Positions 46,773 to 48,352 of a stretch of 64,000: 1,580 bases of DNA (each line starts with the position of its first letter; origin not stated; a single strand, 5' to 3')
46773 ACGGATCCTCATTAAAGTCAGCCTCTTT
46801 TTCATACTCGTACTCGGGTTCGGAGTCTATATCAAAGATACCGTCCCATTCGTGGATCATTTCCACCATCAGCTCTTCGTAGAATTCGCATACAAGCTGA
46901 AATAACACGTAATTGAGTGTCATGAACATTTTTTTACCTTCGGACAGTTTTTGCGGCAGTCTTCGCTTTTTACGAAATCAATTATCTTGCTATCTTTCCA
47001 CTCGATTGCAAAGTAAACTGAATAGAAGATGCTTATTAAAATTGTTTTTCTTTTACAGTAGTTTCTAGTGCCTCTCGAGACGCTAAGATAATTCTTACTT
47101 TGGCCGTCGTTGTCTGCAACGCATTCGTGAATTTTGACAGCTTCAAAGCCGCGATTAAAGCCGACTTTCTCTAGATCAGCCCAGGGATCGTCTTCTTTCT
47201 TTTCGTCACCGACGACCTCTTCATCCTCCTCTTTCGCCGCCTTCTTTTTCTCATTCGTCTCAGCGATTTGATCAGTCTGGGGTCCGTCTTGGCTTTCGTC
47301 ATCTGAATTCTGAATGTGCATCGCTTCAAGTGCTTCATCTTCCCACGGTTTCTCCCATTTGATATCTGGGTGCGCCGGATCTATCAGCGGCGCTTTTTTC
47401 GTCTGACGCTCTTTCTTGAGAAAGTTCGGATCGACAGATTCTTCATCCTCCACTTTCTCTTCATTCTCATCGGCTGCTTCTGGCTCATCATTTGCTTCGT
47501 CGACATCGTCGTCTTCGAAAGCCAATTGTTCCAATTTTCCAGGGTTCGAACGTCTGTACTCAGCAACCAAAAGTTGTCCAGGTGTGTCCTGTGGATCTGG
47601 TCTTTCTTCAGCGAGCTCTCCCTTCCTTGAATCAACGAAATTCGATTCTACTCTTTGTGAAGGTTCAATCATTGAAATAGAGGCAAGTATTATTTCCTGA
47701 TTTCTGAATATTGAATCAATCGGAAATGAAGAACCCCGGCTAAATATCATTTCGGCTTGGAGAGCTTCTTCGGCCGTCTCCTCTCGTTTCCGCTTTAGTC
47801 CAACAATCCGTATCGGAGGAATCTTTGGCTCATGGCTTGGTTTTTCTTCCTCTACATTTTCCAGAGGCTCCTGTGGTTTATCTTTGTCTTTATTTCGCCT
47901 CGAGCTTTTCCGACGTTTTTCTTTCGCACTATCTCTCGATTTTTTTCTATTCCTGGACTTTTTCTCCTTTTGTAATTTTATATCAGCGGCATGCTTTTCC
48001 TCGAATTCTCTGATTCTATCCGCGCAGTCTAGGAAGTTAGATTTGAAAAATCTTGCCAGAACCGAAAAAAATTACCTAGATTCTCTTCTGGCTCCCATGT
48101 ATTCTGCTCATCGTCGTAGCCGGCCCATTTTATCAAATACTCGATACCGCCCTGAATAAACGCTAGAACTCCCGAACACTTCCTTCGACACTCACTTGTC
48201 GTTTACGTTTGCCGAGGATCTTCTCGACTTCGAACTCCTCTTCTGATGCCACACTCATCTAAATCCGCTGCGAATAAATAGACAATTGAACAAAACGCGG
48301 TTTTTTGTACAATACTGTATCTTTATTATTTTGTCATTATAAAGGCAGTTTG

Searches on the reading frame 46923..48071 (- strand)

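Call 76: search_protein_families(library=pfam, max_evalue=0.01, proteins=[window:46923-48071:-])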
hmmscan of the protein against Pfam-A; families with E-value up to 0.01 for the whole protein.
window:46923-48071:- (383 aa): 1 family
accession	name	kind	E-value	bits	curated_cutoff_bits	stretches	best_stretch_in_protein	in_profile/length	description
PF01393.25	Chromo_shadow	-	0.0083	16.6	22.4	0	352-378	14-40/52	Chromo shadow domain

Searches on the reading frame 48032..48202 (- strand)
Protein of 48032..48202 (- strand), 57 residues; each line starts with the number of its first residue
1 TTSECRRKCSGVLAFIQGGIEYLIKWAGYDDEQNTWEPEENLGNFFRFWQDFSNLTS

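Call 76: search_protein_families(library=pfam, max_evalue=0.01, proteins=[window:48032-48202:-])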
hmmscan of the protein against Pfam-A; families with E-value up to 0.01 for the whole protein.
window:48032-48202:- (57 aa): 1 family
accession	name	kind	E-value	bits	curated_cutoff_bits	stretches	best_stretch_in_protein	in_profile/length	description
PF00385.30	Chromo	-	4.1e-12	46.3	25.1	1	18-45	14-42/53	Chromo (CHRromatin Organisation MOdifier) domain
